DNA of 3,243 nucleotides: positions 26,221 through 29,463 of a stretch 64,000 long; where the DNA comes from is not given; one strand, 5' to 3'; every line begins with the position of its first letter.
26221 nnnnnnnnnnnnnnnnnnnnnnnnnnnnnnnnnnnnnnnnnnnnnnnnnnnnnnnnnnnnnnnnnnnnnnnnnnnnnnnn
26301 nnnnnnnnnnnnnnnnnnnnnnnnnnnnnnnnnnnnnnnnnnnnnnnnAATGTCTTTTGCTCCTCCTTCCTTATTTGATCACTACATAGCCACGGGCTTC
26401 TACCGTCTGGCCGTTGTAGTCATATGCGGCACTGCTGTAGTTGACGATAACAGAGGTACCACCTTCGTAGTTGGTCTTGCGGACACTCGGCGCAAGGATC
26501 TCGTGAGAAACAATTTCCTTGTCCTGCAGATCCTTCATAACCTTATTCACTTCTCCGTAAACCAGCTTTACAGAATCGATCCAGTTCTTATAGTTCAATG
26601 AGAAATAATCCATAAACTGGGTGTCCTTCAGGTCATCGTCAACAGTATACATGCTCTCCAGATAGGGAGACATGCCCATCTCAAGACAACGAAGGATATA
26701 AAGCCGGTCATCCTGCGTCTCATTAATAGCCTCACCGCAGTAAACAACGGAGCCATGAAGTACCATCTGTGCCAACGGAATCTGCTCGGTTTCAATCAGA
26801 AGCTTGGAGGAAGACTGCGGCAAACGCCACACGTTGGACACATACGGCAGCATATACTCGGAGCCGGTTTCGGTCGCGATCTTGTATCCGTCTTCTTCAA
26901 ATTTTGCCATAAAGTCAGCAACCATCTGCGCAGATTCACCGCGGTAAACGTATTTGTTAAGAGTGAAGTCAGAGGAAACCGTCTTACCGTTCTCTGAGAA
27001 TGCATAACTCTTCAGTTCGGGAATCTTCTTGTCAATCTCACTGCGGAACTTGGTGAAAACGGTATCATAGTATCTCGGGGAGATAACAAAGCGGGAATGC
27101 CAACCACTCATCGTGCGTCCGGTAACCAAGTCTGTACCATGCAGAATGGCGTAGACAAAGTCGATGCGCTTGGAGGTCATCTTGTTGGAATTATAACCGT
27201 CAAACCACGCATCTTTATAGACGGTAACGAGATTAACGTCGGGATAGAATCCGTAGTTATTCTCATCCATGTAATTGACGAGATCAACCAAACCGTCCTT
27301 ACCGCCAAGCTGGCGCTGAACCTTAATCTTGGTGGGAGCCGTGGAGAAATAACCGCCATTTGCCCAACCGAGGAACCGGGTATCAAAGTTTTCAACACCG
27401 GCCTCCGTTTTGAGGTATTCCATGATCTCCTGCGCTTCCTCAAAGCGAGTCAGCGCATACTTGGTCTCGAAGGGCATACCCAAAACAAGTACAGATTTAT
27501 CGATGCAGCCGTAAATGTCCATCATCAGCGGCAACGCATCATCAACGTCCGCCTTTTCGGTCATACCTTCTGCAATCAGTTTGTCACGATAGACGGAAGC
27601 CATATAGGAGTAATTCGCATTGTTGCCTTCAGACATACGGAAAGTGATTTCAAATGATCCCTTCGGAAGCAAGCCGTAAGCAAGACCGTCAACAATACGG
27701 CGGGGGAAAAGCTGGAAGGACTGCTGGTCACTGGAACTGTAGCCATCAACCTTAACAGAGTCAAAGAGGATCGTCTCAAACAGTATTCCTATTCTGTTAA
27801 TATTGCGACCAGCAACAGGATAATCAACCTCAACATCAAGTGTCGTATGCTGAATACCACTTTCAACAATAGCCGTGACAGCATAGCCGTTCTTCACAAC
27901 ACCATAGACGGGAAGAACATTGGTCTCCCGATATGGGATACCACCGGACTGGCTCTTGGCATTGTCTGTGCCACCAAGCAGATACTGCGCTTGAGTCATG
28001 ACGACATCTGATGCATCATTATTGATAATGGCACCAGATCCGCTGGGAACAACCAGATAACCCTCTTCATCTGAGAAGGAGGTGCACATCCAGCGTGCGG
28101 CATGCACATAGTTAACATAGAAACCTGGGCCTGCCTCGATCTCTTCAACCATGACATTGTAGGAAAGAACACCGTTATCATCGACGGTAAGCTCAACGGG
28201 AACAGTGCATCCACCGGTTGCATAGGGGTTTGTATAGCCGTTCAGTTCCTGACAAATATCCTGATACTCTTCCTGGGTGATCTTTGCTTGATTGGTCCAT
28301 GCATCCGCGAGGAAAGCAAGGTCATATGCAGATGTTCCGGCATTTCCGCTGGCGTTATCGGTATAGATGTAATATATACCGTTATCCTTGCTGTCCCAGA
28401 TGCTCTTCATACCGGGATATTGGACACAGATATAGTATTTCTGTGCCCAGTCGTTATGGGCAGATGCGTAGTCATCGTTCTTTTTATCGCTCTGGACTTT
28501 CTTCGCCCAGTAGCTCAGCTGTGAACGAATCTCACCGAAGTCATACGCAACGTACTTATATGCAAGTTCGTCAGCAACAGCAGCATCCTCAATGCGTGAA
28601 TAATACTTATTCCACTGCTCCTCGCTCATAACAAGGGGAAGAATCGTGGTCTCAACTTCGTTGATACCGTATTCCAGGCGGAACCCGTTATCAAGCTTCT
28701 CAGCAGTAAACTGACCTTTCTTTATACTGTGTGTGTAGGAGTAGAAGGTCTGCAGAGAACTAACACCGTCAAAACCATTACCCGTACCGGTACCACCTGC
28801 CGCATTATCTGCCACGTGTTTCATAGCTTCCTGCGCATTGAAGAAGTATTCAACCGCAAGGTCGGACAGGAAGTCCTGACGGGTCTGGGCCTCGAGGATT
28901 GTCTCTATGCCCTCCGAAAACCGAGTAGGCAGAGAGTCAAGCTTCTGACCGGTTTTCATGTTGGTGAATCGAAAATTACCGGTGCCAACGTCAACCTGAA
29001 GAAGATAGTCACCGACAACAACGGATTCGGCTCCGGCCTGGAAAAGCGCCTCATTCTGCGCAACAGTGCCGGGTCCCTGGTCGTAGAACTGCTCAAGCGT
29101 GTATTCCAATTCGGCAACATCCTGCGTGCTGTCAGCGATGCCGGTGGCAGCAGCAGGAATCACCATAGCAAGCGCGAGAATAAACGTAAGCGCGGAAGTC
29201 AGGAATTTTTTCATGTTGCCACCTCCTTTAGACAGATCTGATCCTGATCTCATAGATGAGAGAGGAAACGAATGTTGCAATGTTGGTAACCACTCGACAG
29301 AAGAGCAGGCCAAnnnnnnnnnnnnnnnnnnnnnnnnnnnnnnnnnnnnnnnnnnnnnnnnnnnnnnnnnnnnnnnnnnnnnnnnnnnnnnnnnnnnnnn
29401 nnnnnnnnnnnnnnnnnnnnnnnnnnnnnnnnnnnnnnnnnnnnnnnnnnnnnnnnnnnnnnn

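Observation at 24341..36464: Uncharacterised 8-gene operon: giant SBP, two ABC permease pairs, propeller/TPR anchor, Yip1 protein and a ~950-aa secreted protein, with no ATPase or regulator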

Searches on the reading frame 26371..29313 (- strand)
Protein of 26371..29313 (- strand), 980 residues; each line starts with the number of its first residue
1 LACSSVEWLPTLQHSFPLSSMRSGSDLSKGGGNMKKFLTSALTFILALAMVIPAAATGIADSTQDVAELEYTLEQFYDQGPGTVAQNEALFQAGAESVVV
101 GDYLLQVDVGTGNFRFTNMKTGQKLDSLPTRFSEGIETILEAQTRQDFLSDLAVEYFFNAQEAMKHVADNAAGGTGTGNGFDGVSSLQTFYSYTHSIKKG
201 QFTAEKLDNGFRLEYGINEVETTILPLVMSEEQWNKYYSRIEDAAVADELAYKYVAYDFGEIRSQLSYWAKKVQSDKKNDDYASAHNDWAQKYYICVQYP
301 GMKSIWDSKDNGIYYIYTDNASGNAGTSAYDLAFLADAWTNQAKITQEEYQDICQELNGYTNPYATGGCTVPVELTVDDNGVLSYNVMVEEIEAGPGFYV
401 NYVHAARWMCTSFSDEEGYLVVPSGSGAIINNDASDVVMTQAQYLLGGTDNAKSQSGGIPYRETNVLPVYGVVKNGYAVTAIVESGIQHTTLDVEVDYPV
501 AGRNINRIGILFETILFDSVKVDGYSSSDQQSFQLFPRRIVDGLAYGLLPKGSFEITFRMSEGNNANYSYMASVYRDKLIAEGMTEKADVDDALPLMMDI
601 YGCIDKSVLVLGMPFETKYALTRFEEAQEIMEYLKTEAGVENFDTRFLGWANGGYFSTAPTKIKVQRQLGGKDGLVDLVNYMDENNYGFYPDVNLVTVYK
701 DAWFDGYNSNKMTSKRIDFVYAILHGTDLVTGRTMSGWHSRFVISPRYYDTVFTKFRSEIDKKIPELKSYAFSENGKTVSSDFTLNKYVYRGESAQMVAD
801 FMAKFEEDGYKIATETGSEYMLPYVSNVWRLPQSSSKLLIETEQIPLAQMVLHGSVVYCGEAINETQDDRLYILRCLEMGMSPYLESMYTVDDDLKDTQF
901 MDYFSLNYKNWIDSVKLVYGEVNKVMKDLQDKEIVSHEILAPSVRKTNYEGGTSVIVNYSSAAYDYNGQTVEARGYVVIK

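Call 4: search_protein_families(library=pfam, proteins=[window:26371-29313:-], max_evalue=0.01)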
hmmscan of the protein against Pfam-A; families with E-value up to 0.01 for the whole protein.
window:26371-29313:- (980 aa): 1 family
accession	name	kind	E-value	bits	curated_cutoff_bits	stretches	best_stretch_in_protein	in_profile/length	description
PF18952.6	DUF5696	-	3e-132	442.6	25.6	1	363-976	16-612/612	Family of unknown function (DUF5696)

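Call 5: search_protein_families(library=ncbifam, proteins=[window:26371-29313:-], max_evalue=0.01)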
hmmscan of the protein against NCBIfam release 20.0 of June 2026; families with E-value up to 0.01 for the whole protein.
window:26371-29313:- (980 aa): 0 families

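Call 8: find_homologous_proteins(query=window:26371-29214:-)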
Query window:26371-29214:- (947 aa): 14 proteins with E <= 0.001 among 8000 candidates.
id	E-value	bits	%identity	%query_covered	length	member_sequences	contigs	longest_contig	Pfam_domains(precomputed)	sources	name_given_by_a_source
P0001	0.0e+0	1761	79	100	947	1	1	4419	PF18952.7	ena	-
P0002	0.0e+0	1625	74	100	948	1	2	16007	PF18952.7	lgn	-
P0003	0.0e+0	1604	79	93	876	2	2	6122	PF18952.7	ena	-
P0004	0.0e+0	1571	73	100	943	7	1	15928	PF18952.7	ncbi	-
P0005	0.0e+0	1475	67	100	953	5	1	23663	PF18952.7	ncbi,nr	ncbi:MAG: hypothetical protein IKL89_07860 [Clostridia bacterium]|nr:hypothetical protein [Clostridi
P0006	0.0e+0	1199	79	67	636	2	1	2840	PF18952.7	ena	-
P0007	6.1e-39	152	23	88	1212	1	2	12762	PF18952.7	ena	-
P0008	3.4e-38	150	28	41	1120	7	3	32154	PF18952.7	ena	-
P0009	1.4e-32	131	24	84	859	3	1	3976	PF18952.7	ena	-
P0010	1.5e-32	131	22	96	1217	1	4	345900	PF18952.7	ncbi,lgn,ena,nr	ncbi:MAG: hypothetical protein IJ515_04460 [Clostridia bacterium]|nr:hypothetical protein [Clostridi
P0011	2.8e-28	117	25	60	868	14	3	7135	PF18952.7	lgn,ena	-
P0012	1.8e-23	101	24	62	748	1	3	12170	PF18952.7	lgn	-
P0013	2.0e-21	94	25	64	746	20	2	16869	PF18952.7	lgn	-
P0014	3.4e-16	77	25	60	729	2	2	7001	PF18952.7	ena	-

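Call 10: find_encoding_contigs(protein=P0005, flank=10000, max_places=2)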
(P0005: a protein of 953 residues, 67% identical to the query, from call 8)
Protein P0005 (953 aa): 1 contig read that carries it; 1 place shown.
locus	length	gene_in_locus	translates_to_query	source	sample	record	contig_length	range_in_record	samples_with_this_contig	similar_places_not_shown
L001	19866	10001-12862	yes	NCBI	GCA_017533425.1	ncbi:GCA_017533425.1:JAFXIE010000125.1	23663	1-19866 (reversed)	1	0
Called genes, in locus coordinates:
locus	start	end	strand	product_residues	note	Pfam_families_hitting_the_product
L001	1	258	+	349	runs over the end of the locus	PF01210:NAD_Gly3P_dh_N, PF07479:NAD_Gly3P_dh_C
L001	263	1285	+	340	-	PF00465:Fe-ADH, PF13685:Fe-ADH_2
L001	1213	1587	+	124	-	-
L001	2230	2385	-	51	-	-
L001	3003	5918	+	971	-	PF01547:SBP_bac_1, PF13416:SBP_bac_8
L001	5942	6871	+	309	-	PF00528:BPD_transp_1 (weak)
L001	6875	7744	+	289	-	-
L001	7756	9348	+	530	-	PF13432:TPR_16 (faint)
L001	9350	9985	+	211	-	PF04893:Yip1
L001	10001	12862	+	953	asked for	PF18952:DUF5696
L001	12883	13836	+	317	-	PF00528:BPD_transp_1 (faint)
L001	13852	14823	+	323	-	PF00528:BPD_transp_1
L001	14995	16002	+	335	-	PF01073:3Beta_HSD, PF01370:Epimerase, PF02719:Polysacc_synt_2, PF04321:RmlD_sub_bind, PF07993:NAD_binding_4 (weak), PF13460:NAD_binding_10 (weak), PF16363:GDP_Man_Dehyd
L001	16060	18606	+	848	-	PF02739:5_3_exonuc_N, PF01367:5_3_exonuc, PF00476:DNA_pol_A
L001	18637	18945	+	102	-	PF07876:Dabb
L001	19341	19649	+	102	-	PF00338:Ribosomal_S10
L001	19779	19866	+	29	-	?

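Call 11: find_encoding_contigs(protein=P0010, flank=10000, max_places=2)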
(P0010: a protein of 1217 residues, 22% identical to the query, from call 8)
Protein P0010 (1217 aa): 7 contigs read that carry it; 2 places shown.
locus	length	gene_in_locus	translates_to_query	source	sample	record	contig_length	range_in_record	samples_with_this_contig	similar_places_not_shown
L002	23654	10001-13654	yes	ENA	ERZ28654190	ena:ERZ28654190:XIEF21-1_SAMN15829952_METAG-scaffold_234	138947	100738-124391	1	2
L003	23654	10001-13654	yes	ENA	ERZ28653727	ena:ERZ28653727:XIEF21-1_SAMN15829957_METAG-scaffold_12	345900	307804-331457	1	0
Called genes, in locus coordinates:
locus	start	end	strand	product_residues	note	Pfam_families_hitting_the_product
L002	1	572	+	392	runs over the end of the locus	PF00155:Aminotran_1_2 (weak), PF00266:Aminotran_5, PF01041:DegT_DnrJ_EryC1 (weak)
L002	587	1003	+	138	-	PF01592:NifU_N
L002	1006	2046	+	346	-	PF03054:tRNA_Me_trans, PF20259:tRNA_Me_trans_M, PF20258:tRNA_Me_trans_C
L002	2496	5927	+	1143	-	PF01547:SBP_bac_1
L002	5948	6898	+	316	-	PF00528:BPD_transp_1 (weak)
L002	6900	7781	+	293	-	PF00528:BPD_transp_1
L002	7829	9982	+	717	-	PF01436:NHL (faint), PF04893:Yip1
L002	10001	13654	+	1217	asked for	PF18952:DUF5696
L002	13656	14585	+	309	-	PF00528:BPD_transp_1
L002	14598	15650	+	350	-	PF00528:BPD_transp_1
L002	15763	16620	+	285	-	PF00924:MS_channel_2nd, PF21082:MS_channel_3rd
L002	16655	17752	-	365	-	PF02653:BPD_transp_2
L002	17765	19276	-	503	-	PF00005:ABC_tran, PF13304:AAA_21 (faint), PF00005:ABC_tran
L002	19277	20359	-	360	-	PF13407:Peripla_BP_4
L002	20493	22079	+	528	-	PF00890:FAD_binding_2 (faint), PF01266:DAO (faint), PF21688:FAD-depend_C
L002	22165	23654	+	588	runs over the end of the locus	-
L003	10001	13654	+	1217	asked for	PF18952:DUF5696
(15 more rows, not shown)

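Call 13: search_solved_structures(query=window:26371-29214:-, max_evalue=1)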
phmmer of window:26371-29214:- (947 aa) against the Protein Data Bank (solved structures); distinct sequences matched with E-value up to 1: 1.
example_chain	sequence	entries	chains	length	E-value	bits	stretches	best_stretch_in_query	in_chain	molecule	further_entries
1dlw_A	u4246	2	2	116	0.37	12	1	668-727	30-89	HEMOGLOBIN | MYOGLOBIN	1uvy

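Call 20: find_encoding_contigs(protein=P0008, flank=10000, max_places=1)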
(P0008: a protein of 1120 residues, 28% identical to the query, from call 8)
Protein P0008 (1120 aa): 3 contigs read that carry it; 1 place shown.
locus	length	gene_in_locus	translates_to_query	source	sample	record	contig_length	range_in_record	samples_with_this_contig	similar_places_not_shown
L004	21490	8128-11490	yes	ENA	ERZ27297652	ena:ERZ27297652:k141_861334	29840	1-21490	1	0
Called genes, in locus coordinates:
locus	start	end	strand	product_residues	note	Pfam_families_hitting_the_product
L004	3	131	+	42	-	?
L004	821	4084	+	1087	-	-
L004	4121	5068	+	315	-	PF00528:BPD_transp_1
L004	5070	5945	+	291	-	-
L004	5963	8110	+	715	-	PF01436:NHL (faint), PF04893:Yip1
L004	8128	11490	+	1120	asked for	PF18952:DUF5696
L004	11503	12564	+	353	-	PF00528:BPD_transp_1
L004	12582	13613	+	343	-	PF00528:BPD_transp_1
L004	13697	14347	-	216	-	PF01502:PRA-CH, PF01503:PRA-PH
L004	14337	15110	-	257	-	PF00977:His_biosynth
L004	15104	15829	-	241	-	PF00977:His_biosynth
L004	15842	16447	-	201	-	PF00117:GATase, PF07685:GATase_3 (faint)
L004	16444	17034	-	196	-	PF00475:IGPD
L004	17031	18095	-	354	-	PF00155:Aminotran_1_2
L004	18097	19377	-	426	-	PF00815:Histidinol_dh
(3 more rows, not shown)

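Call 21: find_encoding_contigs(protein=P0013, flank=10000, max_places=1)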
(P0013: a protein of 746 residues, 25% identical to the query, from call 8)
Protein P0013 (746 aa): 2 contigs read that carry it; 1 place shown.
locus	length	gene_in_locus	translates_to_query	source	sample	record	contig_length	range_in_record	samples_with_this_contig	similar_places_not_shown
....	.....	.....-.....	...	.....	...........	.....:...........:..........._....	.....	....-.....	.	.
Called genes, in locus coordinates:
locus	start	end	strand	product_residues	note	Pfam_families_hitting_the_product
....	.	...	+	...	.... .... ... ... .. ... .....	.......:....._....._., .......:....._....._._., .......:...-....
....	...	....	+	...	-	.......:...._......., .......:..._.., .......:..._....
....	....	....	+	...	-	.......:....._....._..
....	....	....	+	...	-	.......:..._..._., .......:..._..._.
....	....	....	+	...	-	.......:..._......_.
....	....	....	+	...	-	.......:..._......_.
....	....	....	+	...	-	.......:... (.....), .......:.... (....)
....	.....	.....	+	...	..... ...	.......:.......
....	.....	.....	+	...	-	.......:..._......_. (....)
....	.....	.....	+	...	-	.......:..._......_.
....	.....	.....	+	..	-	?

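Call 22: find_encoding_contigs(protein=P0007, flank=10000, max_places=1)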
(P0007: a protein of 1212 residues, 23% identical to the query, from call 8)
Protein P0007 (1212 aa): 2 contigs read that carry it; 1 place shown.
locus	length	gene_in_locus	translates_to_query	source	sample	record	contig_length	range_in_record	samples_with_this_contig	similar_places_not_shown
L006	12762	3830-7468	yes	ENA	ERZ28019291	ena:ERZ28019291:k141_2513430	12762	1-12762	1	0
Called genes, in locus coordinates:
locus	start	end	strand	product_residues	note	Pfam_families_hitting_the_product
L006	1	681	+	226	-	?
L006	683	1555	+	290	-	PF00528:BPD_transp_1 (faint)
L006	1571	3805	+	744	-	PF01436:NHL (faint), PF00515:TPR_1 (faint), PF07719:TPR_2 (faint), PF13432:TPR_16, PF04893:Yip1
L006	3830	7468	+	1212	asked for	PF18952:DUF5696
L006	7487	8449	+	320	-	PF00528:BPD_transp_1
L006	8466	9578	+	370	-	PF00528:BPD_transp_1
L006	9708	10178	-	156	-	PF00383:dCMP_cyt_deam_1, PF14437:MafB19-deam, PF14439:Bd3614-deam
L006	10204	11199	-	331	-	PF02517:Rce1-like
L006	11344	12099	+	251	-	PF00149:Metallophos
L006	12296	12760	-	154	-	?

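Call 31: find_homologous_proteins(query=A1, max_evalue=0.00001)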
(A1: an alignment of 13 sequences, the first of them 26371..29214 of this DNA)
Query A1 (13 sequences) (947 aa, profile of the alignment): 13 proteins with E <= 0.00001 among 8000 candidates.
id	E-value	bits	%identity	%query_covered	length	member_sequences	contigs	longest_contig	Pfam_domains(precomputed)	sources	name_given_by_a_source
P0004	0.0e+0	1247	73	100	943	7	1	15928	PF18952.7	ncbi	-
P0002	0.0e+0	1246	74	100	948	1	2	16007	PF18952.7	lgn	-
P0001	0.0e+0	1234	79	100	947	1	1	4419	PF18952.7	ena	-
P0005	0.0e+0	1201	67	100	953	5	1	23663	PF18952.7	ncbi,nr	ncbi:MAG: hypothetical protein IKL89_07860 [Clostridia bacterium]|nr:hypothetical protein [Clostridi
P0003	0.0e+0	1115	79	93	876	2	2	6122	PF18952.7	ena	-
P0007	0.0e+0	1066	23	88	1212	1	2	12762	PF18952.7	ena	-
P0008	0.0e+0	1054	28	41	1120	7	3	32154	PF18952.7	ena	-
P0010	4.1e-289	980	22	96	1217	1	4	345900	PF18952.7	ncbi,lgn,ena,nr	ncbi:MAG: hypothetical protein IJ515_04460 [Clostridia bacterium]|nr:hypothetical protein [Clostridi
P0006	8.9e-267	906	79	67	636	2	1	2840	PF18952.7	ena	-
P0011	5.9e-266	903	25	60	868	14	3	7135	PF18952.7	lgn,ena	-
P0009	8.8e-252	856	24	84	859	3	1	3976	PF18952.7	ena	-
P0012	3.1e-234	798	24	62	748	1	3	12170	PF18952.7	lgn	-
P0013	2.2e-228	779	25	64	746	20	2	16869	PF18952.7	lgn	-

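Call 35: find_related_loci(query=A3, collection=genome_contigs, flank=10000)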
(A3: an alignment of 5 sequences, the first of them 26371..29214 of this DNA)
Query A3 (947 aa) in genome_contigs; peptide patterns used: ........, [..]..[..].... (x = any residue, [..] = any of these).
159 stretches matched a pattern; 1 encode a relative of the query (tblastn E <= 1e-3); 1 distinct loci.
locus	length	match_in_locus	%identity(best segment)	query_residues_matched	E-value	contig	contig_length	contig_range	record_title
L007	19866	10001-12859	67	1-947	0e+0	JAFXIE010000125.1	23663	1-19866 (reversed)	MAG: Clostridia bacterium isolate RGIG6437 Sheep_Rectum.Co__c2864342, whole genome shotgun sequence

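Call 36: predict_structure(alignment_id=A1)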
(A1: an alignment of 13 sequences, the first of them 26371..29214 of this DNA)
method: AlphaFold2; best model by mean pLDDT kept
length: 947 residues; sequences in the alignment: 13
mean_pLDDT: 77.3   pTM: 0.74
mean pLDDT of the five models: 77.3, 76.9, 74.4, 71.8, 70.5
residues with pLDDT >= 90: 357; 70-90: 312; 50-70: 140; < 50: 138
segments of 3 or more residues with pLDDT < 50: 1-3, 14-35, 100-103, 127-152, 288-292, 330-333, 421-429, 485-515, 667-671, 684-707
pLDDT, mean of each block of 10 residues (from residue 1): 49 44 27 57 81 86 94 92 93 75 55 83 62 40 28 70 87 95 66 83 91 90 92 94 90 92 78 87 69 63 86 77 60 71 95 86 69 90 90 90 76 69 41 87 94 87 74 87 48 38 34 45 94 95 94 87 92 69 78 95 95 85 59 87 94 91 57 59 44 37 45 77 82 87 73 70 86 89 86 90 83 94 92 88 95 80 59 82 96 93 94 96 96 94 95
secondary structure, 60 per line:
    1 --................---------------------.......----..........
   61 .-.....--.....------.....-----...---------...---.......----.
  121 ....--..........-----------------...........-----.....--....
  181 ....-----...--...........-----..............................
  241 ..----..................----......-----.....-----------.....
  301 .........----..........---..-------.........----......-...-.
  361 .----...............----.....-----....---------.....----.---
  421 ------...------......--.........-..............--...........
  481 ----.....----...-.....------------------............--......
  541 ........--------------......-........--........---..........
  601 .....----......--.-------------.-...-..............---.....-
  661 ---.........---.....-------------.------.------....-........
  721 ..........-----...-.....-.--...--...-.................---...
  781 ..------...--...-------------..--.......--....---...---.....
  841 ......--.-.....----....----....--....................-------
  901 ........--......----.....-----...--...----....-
elements in order (helices of 4 or more, strands of 3 or more residues): H3-18 H40-46 H51-61 E63-67 E70-74 E81-85 E91-93 H109-115 E120-124 H127-136 E154-158 H159-164 E170-174 E177-184 E190-192 E195-197 H198-205 H211-220 E221-225 H226-242 H247-264 H269-274 E280-284 H296-309 H314-323 E336-344 E349-354 E366-380 E385-389 E395-398 E408-412 E436-441 E444-452 E457-467 E470-480 E485-489 E498-502 E521-529 H535-548 E563-568 E570-577 E580-587 H591-605 E610-615 H638-651 E655-659 E664-666 H667-672 H676-679 E708-711 H713-730 E736-738 H740-744 E749-751 E754-756 H758-774 E778-782 E794-796 H814-819 E823-826 H836-846 E851-855 H860-863 H868-871 H875-893 E901-908 E911-916 E921-925 E931-933 E936-938 E943-946

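Call 46: search_protein_representatives(alignment_id=A1)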
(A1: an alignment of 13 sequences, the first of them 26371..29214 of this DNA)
Query: 13 sequences, 882 profile positions. Proteins with E-value up to 0.001 (for the whole library): 6388; up to 1e-10: 5198; up to 1e-30: 3940. The best 150 are listed.
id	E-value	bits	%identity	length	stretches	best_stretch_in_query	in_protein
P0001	0.0e+00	1233.5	-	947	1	1-879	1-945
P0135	8.0e-252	854.7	-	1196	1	1-852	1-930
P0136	2.2e-251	853.2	-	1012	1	1-855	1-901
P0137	2.2e-251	853.2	-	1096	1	1-877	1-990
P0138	5.4e-246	835.4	-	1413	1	1-857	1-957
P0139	2.5e-245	833.2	-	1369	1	1-852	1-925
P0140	1.6e-244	830.5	-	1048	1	1-857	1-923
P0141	6.3e-244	828.6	-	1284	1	1-855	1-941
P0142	4.1e-243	825.9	-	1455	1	4-857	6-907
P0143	1.3e-242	824.2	-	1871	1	1-870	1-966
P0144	3.3e-242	822.9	-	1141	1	1-869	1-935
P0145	7.6e-242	821.7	-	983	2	1-863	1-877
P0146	1.2e-240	817.7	-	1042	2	1-856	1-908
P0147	3.9e-240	816.0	-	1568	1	9-851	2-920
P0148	1.5e-239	814.1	-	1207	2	1-851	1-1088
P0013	6.9e-229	778.8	-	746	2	284-880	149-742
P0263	5.6e-215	732.8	-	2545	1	1-863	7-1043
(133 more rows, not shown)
